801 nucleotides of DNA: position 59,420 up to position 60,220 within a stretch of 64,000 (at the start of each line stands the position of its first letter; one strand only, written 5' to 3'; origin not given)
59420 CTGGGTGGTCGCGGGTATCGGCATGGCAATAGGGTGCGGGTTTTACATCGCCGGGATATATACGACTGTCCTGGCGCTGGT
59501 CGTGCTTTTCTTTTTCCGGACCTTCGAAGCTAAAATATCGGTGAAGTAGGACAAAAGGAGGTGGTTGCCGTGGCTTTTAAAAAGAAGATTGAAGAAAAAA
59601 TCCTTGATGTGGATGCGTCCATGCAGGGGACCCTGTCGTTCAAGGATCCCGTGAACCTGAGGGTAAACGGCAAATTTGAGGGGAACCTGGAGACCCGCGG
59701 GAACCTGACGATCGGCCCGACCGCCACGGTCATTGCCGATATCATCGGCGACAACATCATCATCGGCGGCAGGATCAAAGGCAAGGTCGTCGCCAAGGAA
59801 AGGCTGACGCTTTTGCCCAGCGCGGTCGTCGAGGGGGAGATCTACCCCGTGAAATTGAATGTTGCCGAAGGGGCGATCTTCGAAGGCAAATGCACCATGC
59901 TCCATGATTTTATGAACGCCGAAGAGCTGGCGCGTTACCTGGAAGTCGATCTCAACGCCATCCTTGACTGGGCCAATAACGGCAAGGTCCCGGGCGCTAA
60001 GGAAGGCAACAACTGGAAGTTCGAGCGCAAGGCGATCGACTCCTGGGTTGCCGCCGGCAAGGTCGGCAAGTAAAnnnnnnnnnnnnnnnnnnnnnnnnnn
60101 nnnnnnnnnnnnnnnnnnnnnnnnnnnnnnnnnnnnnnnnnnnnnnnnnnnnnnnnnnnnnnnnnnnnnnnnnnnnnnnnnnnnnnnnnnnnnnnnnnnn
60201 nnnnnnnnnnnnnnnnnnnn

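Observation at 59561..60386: Bactofilin fused to an excisionase-type HTH, followed by a second HTH_17 membrane protein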

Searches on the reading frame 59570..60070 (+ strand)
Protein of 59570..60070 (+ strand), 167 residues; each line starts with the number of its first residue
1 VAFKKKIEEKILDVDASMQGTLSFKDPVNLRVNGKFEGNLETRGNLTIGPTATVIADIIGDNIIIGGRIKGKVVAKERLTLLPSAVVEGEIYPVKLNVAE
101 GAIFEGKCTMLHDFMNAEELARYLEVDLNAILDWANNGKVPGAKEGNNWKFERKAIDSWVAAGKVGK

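Call 5: search_protein_families(library=pfam, proteins=[window:59570-60070:+], max_evalue=0.1)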
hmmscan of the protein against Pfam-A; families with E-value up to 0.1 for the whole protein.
window:59570-60070:+ (167 aa): 3 families
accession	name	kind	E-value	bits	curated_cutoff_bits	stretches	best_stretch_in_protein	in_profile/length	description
PF04519.19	Bactofilin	-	6.5e-24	84.5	27.9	1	11-108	2-97/98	Polymer-forming cytoskeletal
PF12728.13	HTH_17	-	2.4e-09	37.8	27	1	114-162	1-49/51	Helix-turn-helix domain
PF21305.2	type_II_gspD_N0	-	0.0072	16.6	27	1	48-73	8-33/71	GspD-like, N0 domain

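Call 6: search_protein_families(library=ncbifam, proteins=[window:59570-60070:+], max_evalue=0.1)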
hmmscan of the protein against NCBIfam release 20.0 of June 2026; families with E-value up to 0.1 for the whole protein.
window:59570-60070:+ (167 aa): 3 families
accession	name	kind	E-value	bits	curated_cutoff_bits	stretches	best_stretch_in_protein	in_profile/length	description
NF047737.1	antiphage_MADS1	equivalog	2.6e-11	43.6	80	1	114-160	3-49/49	methylation-associated defense system helix-turn-helix domain-containing protein MAD1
TIGR01764.1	excise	domain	3.3e-06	27.4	28.8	1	117-161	4-48/49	excisionase family DNA-binding protein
NF011715.0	PRK15136.1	equivalog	0.043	12.4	563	1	44-83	264-304/390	multidrug efflux MFS transporter periplasmic adaptor subunit EmrA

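Call 7: find_homologous_proteins(query=window:59570-60070:+)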
Query window:59570-60070:+ (167 aa): 2409 proteins with E <= 0.001 among 2528 candidates; the best 120 are listed.
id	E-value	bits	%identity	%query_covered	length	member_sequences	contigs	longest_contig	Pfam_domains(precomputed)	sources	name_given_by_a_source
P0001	1.7e-101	355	96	100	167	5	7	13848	PF12728.14,PF04519.20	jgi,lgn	jgi:excisionase family DNA binding protein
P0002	7.1e-94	330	87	100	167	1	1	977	PF12728.14,PF04519.20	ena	-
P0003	3.6e-91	321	83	100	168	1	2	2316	PF12728.14,PF04519.20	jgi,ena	-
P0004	1.8e-90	319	80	100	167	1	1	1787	PF12728.14,PF04519.20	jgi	jgi:excisionase family DNA binding protein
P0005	2.3e-90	319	81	100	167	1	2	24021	PF12728.14,PF04519.20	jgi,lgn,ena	-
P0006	2.4e-90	319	83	99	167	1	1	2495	PF12728.14,PF04519.20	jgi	-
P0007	4.6e-90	318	84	100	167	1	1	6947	PF12728.14,PF04519.20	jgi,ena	-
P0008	5.7e-90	317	81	100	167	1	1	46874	PF12728.14,PF04519.20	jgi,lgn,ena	-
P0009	6.5e-90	317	82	99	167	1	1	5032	PF12728.14,PF04519.20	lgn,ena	-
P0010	6.9e-90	317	83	100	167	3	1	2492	PF12728.14,PF04519.20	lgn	-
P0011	8.0e-90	317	80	100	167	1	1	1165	PF12728.14,PF04519.20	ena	-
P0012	8.7e-90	317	82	99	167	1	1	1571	PF12728.14,PF04519.20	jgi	-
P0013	1.1e-89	316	81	100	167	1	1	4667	PF12728.14,PF04519.20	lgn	-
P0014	1.6e-89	316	83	100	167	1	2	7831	PF12728.14,PF04519.20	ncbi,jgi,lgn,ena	-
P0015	1.7e-89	316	83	100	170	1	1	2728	PF12728.14,PF04519.20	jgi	-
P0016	1.9e-89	316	81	100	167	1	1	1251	PF12728.14,PF04519.20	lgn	-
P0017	2.5e-89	315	81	99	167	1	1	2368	PF12728.14,PF04519.20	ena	-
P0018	2.7e-89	315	79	100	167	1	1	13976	PF12728.14,PF04519.20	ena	-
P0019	4.7e-89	314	81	100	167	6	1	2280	PF12728.14,PF04519.20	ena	-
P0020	5.6e-89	314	81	100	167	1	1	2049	PF12728.14,PF04519.20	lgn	-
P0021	6.3e-89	314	80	100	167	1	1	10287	PF12728.14,PF04519.20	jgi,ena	-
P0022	7.7e-89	314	81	100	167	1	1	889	PF12728.14,PF04519.20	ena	-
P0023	8.0e-89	314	81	100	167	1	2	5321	PF12728.14,PF04519.20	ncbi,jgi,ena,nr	ncbi:MAG: polymer-forming cytoskeletal protein [Candidatus Omnitrophica bacterium]|jgi:excisionase f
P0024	8.1e-89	314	81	100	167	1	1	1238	PF12728.14,PF04519.20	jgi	-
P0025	9.4e-89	313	80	100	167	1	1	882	PF12728.14,PF04519.20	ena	-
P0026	1.1e-88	313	81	100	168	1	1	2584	PF12728.14,PF04519.20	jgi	jgi:excisionase family DNA binding protein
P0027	1.1e-88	313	78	100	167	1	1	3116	PF12728.14,PF04519.20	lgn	-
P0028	1.1e-88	313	81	99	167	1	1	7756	PF12728.14,PF04519.20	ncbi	-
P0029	1.3e-88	313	80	100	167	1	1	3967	PF12728.14,PF04519.20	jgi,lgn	jgi:excisionase family DNA binding protein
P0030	1.4e-88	313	82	100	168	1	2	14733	PF12728.14,PF04519.20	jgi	-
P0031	1.4e-88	313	80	100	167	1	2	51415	PF12728.14,PF04519.20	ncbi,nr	ncbi:MAG: polymer-forming cytoskeletal protein [Candidatus Omnitrophica bacterium]|nr:polymer-formin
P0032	1.5e-88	313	82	99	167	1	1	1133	PF12728.14,PF04519.20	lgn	-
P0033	1.5e-88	313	80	100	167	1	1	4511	PF12728.14,PF04519.20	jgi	jgi:excisionase family DNA binding protein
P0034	1.5e-88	313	84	100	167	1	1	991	PF12728.14,PF04519.20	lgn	-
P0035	1.7e-88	313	81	100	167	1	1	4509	PF12728.14,PF04519.20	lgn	-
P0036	1.7e-88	312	79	100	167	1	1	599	PF12728.14,PF04519.20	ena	-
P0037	2.0e-88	312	78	100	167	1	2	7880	PF12728.14,PF04519.20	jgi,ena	-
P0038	2.0e-88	312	80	100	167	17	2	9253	PF12728.14,PF04519.20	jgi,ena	-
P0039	2.1e-88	312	81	99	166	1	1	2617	PF12728.14,PF04519.20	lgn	-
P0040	2.2e-88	312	81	100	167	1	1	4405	PF12728.14,PF04519.20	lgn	-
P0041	2.2e-88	312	80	100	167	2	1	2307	PF12728.14,PF04519.20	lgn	-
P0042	2.3e-88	312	81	99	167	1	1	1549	PF12728.14,PF04519.20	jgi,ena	-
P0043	2.4e-88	312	78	100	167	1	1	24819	PF12728.14,PF04519.20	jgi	jgi:excisionase family DNA binding protein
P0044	2.5e-88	312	79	100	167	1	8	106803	PF12728.14,PF04519.20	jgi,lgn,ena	jgi:excisionase family DNA binding protein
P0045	2.6e-88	312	82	100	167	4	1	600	PF12728.14,PF04519.20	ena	-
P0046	2.7e-88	312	80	100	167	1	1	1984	PF12728.14,PF04519.20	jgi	jgi:excisionase family DNA binding protein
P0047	2.8e-88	312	80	100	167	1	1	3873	PF12728.14,PF04519.20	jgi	jgi:excisionase family DNA binding protein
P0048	3.1e-88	312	78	100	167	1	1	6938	PF12728.14,PF04519.20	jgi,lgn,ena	-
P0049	3.3e-88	312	78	100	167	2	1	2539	PF12728.14,PF04519.20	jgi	-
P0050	3.6e-88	311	77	100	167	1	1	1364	PF12728.14,PF04519.20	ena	-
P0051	3.7e-88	311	80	100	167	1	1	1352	PF12728.14,PF04519.20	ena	-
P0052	3.9e-88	311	82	100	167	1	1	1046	PF12728.14,PF04519.20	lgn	-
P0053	4.0e-88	311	78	100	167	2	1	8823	PF12728.14,PF04519.20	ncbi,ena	-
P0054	4.2e-88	311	81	100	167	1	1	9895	PF12728.14,PF04519.20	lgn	-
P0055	4.4e-88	311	81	100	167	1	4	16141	PF12728.14,PF04519.20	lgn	-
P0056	4.4e-88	311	80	100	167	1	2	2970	PF12728.14,PF04519.20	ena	-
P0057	4.5e-88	311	81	100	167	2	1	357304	PF12728.14,PF04519.20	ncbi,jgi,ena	ncbi:MAG: polymer-forming cytoskeletal protein [Candidatus Omnitrophota bacterium]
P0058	4.8e-88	311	80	100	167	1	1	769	PF12728.14,PF04519.20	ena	-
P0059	4.9e-88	311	80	100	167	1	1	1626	PF12728.14,PF04519.20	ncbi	-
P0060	5.1e-88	311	80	99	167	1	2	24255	PF12728.14,PF04519.20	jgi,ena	-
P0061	5.4e-88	311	81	100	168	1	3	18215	PF12728.14,PF04519.20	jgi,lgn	-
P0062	6.0e-88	311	80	100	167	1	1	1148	PF12728.14,PF04519.20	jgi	jgi:excisionase family DNA binding protein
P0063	6.1e-88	311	80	99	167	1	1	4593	PF12728.14,PF04519.20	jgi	jgi:excisionase family DNA binding protein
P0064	7.1e-88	310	81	100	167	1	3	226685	PF12728.14,PF04519.20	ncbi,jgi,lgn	jgi:excisionase family DNA binding protein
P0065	8.3e-88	310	85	100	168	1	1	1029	PF12728.14,PF04519.20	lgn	-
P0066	8.9e-88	310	77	100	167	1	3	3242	PF12728.14,PF04519.20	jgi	jgi:excisionase family DNA binding protein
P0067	9.2e-88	310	80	100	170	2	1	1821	PF12728.14,PF04519.20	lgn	-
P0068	1.0e-87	310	80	100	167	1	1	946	PF12728.14,PF04519.20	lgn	-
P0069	1.0e-87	310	80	100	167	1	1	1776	PF12728.14,PF04519.20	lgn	-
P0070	1.0e-87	310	80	100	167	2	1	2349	PF12728.14,PF04519.20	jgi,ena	-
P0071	1.1e-87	310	79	100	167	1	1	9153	PF12728.14,PF04519.20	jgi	jgi:excisionase family DNA binding protein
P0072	1.2e-87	310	78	100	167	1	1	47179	PF12728.14,PF04519.20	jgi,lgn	jgi:excisionase family DNA binding protein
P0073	1.2e-87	310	78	100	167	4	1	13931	PF12728.14,PF04519.20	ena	-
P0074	1.3e-87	310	80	99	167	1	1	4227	PF12728.14,PF04519.20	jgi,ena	-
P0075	1.3e-87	310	80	100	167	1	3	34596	PF12728.14,PF04519.20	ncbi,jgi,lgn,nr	ncbi:MAG: polymer-forming cytoskeletal protein [Candidatus Omnitrophica bacterium]|nr:polymer-formin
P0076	1.3e-87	310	80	100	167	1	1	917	PF12728.14,PF04519.20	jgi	jgi:excisionase family DNA binding protein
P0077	1.3e-87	310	78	100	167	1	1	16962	PF12728.14,PF04519.20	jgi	-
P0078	1.4e-87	310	80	100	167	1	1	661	PF12728.14,PF04519.20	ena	-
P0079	1.6e-87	309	81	100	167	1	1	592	PF12728.14,PF04519.20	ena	-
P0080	1.6e-87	309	78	100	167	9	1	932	PF12728.14,PF04519.20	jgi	jgi:cytoskeletal protein CcmA (bactofilin family)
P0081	1.6e-87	309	80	100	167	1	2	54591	PF12728.14,PF04519.20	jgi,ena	-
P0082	1.8e-87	309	80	100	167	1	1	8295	PF12728.14,PF04519.20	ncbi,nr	ncbi:MAG: polymer-forming cytoskeletal protein [Candidatus Omnitrophica bacterium]|nr:polymer-formin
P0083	1.8e-87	309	77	100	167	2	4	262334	PF12728.14,PF04519.20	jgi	jgi:excisionase family DNA binding protein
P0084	1.9e-87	309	77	100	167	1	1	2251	PF12728.14,PF04519.20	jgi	jgi:excisionase family DNA binding protein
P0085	1.9e-87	309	80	99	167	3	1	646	PF12728.14,PF04519.20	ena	-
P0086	1.9e-87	309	80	100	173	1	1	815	PF12728.14,PF04519.20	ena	-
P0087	2.0e-87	309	79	100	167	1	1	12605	PF12728.14,PF04519.20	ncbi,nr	ncbi:MAG: polymer-forming cytoskeletal protein [Candidatus Omnitrophica bacterium]|nr:polymer-formin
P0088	2.0e-87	309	81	99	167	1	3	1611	PF12728.14,PF04519.20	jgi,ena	-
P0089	2.0e-87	309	77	100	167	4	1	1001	PF12728.14,PF04519.20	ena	-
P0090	2.0e-87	309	80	100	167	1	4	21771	PF12728.14,PF04519.20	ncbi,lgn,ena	-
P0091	2.0e-87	309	80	100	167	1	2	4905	PF12728.14,PF04519.20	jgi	-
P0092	2.2e-87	309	79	100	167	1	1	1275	PF12728.14,PF04519.20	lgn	-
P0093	2.2e-87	309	79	100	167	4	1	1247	PF12728.14,PF04519.20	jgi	-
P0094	2.2e-87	309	80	100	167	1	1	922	PF12728.14,PF04519.20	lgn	-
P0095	2.3e-87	309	79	100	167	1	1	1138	PF12728.14,PF04519.20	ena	-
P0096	2.3e-87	309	80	99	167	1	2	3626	PF12728.14,PF04519.20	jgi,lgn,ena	-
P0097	2.4e-87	309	78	100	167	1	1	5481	PF12728.14,PF04519.20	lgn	-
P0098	2.4e-87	309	77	100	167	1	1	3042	PF12728.14,PF04519.20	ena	-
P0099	2.5e-87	309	80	100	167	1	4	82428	PF12728.14,PF04519.20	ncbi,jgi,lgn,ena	ncbi:MAG: polymer-forming cytoskeletal protein [Candidatus Omnitrophota bacterium]|jgi:excisionase f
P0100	2.5e-87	309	80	100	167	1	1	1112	PF12728.14,PF04519.20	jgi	jgi:excisionase family DNA binding protein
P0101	2.5e-87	309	81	100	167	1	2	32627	PF12728.14,PF04519.20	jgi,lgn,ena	-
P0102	2.5e-87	309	80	100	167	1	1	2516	PF12728.14,PF04519.20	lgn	-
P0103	2.6e-87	309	78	100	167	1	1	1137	PF12728.14,PF04519.20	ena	-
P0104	2.6e-87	309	79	100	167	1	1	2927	PF12728.14,PF04519.20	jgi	-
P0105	2.7e-87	309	79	100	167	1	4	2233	PF12728.14,PF04519.20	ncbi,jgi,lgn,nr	ncbi:MAG: helix-turn-helix domain-containing protein [Candidatus Omnitrophica bacterium]|nr:helix-tu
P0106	2.7e-87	309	78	100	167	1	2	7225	PF12728.14,PF04519.20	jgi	jgi:excisionase family DNA binding protein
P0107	2.9e-87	309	80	100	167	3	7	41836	PF12728.14,PF04519.20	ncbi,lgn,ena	-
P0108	3.1e-87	308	77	100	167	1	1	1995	PF12728.14,PF04519.20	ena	-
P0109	3.2e-87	308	80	100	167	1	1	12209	PF12728.14,PF04519.20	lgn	-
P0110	3.2e-87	308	79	99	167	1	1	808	PF12728.14,PF04519.20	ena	-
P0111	3.4e-87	308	78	100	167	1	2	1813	PF12728.14,PF04519.20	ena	-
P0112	3.5e-87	308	79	100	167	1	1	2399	PF12728.14,PF04519.20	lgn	-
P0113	3.6e-87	308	79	99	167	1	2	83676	PF12728.14,PF04519.20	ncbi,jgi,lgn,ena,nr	ncbi:MAG: polymer-forming cytoskeletal protein [Candidatus Omnitrophica bacterium]|jgi:excisionase f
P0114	3.6e-87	308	79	100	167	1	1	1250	PF12728.14,PF04519.20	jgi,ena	-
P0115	3.6e-87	308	80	100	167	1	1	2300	PF12728.14,PF04519.20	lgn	-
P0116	3.8e-87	308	78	100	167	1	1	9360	PF12728.14,PF04519.20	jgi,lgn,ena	-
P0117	3.8e-87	308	78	100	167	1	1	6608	PF12728.14,PF04519.20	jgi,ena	-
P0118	3.8e-87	308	80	100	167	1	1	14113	PF12728.14,PF04519.20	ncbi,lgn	-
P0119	3.8e-87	308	78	100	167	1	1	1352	PF12728.14,PF04519.20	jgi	jgi:excisionase family DNA binding protein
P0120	4.0e-87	308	80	100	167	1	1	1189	PF12728.14,PF04519.20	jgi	-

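Call 9: find_encoding_contigs(protein=P0057, flank=6000, max_places=3)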
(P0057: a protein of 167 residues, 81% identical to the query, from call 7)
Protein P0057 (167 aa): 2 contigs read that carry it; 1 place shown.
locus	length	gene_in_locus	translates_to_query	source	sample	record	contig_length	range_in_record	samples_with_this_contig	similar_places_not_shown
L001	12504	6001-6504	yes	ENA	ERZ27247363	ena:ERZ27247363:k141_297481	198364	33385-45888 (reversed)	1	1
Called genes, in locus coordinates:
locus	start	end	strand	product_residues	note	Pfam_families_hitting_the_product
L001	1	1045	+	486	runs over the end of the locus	PF01425:Amidase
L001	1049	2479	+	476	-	PF02934:GatB_N, PF02637:GatB_Yqey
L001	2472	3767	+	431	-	PF22694:CtpB_N-like, PF00595:PDZ, PF13180:PDZ_2, PF17820:PDZ_6, PF03572:Peptidase_S41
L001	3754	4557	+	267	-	PF04748:Polysacc_deac_2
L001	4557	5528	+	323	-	PF02543:Carbam_trans_N (faint), PF00814:TsaD, PF22521:HypF_C_2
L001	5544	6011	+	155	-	PF02308:MgtC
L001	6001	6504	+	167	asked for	PF04519:Bactofilin, PF12728:HTH_17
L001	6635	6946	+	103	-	PF12728:HTH_17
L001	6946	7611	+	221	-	PF00731:AIRC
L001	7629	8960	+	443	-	PF04060:FeS, PF03599:CdhD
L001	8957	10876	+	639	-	PF00111:Fer2, PF17650:RACo_linker, PF17651:Raco_middle, PF14574:RACo_C_ter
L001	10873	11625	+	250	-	PF00142:Fer4_NifH (weak), PF01656:CbiA, PF02374:ArsA_ATPase (weak), PF06564:CBP_BcsQ (weak), PF10609:ParA (faint), PF13614:AAA_31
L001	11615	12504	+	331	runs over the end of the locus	PF03599:CdhD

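Call 10: find_encoding_contigs(protein=P0083, flank=6000, max_places=3)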
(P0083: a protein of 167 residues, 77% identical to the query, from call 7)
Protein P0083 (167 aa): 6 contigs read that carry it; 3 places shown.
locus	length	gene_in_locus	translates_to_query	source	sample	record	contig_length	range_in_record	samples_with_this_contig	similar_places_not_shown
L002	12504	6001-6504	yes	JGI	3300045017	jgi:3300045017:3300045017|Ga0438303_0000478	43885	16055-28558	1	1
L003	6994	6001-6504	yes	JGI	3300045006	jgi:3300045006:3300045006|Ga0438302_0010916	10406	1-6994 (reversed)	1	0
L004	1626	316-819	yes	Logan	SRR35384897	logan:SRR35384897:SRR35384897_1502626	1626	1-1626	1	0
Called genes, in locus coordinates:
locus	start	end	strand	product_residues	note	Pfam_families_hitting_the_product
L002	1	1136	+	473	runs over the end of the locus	PF01425:Amidase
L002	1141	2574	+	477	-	PF02934:GatB_N, PF02637:GatB_Yqey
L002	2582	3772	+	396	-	PF22694:CtpB_N-like (weak), PF00595:PDZ (weak), PF13180:PDZ_2, PF17820:PDZ_6, PF03572:Peptidase_S41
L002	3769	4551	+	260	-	PF04748:Polysacc_deac_2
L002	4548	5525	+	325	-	PF00814:TsaD, PF22521:HypF_C_2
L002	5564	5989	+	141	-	PF02308:MgtC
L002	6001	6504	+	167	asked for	PF04519:Bactofilin, PF12728:HTH_17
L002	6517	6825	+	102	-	PF12728:HTH_17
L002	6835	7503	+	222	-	PF00731:AIRC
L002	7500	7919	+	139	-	PF02663:FmdE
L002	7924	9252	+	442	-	PF04060:FeS, PF03599:CdhD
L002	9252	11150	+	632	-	PF00111:Fer2, PF17650:RACo_linker, PF17651:Raco_middle, PF14574:RACo_C_ter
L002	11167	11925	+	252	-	PF01656:CbiA, PF02374:ArsA_ATPase (faint), PF10609:ParA (faint), PF13604:AAA_30 (faint), PF13614:AAA_31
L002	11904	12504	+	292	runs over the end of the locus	PF03599:CdhD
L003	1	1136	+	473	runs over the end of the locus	PF01425:Amidase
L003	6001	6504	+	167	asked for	PF04519:Bactofilin, PF12728:HTH_17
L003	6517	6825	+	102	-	PF12728:HTH_17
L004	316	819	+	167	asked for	PF04519:Bactofilin, PF12728:HTH_17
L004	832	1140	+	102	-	PF12728:HTH_17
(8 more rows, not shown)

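Call 12: find_related_loci(query=window:59570-60070:+, collection=genome_contigs, flank=5000)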
Query window:59570-60070:+ (167 aa) in genome_contigs; peptide patterns used: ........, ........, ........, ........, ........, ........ (x = any residue, [..] = any of these).
150 stretches matched a pattern; 44 encode a relative of the query (tblastn E <= 1e-3); 44 distinct loci.
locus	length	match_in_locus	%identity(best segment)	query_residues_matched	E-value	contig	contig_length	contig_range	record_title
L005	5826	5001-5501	83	1-167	5e-95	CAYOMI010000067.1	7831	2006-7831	MAG TPA_asm: uncultured Planctomycetales bacterium isolate SRP098346_co1_93 genome assembly, contig: NODE_12729_length_7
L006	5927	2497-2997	80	1-167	1e-93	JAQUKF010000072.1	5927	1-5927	MAG: Candidatus Omnitrophota bacterium isolate STD1_100 NODE_48509_length_5927_cov_5.643966_Sandtown_D1, whole genome sh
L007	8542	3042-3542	78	1-167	2e-92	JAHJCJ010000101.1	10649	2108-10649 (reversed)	MAG: Candidatus Omnitrophota bacterium isolate Modern_marine.mb.300 Modern_marine.mb.300_k141_2196093, whole genome shot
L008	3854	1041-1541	77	1-167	7e-93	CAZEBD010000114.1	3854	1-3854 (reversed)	MAG TPA_asm: uncultured Planctomycetales bacterium isolate SRP192927_co7_238 genome assembly, contig: NODE_60869_length_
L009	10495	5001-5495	79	1-165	2e-92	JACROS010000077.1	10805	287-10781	MAG: Candidatus Omnitrophota bacterium isolate NC_groundwater_1967_Pr3_S-0.2um_38_3 scaffold_526126, whole genome shotgu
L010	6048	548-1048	81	1-167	8e-92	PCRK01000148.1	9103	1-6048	MAG: Candidatus Omnitrophica bacterium CG23_combo_of_CG06-09_8_20_14_all_41_10 CG23_scaffold_5932_c, whole genome shotgu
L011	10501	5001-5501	80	1-167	7e-92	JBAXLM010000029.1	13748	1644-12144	MAG: Candidatus Omnitrophota bacterium isolate ELA427 MAG427_29, whole genome shotgun sequence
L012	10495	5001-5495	79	1-165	1e-91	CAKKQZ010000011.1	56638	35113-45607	Omnitrophica bacterium GWA2_41_15 isolate Hainich-H51-bin231-1 genome assembly, contig: H51-bin231_1_Hain_H51_02um_R1_14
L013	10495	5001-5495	78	1-165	2e-91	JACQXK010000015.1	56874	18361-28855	MAG: Candidatus Omnitrophota bacterium isolate NC_groundwater_1513_Pr4_B-0.1um_40_4 SR1-18-B1_scaffold_39807, whole geno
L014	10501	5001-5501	77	1-167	2e-91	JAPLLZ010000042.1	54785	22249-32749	MAG: Candidatus Omnitrophota bacterium isolate LacPavin_0419_WC90_MAG_39_8 LacPavin_0419_WC90_scaffold_101025, whole gen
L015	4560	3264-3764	78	1-167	1e-91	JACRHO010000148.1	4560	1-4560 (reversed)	MAG: Candidatus Omnitrophota bacterium isolate NC_groundwater_1779_Pr3_B-0.1um_42_17 SR-2_scaffold_141_3175270, whole ge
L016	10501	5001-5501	77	1-167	3e-91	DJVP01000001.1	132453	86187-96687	MAG TPA_asm: Candidatus Omnitrophica bacterium UBA6253 UBA6253_contig_66075, whole genome shotgun sequence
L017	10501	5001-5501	79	1-167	7e-90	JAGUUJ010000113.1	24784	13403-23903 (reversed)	MAG: Candidatus Omnitrophota bacterium isolate DeMMO5_9 c_000000014319, whole genome shotgun sequence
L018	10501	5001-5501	76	1-167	1e-89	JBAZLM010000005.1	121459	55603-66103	MAG: Candidatus Omnitrophota bacterium isolate SO_2017_LW4_169 scaffold_475_c1_LW137-91_2017, whole genome shotgun seque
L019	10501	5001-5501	80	1-167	9e-90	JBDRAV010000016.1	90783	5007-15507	MAG: Candidatus Omnitrophota bacterium isolate MEGAHIT-group-1.1018 k141_3383292, whole genome shotgun sequence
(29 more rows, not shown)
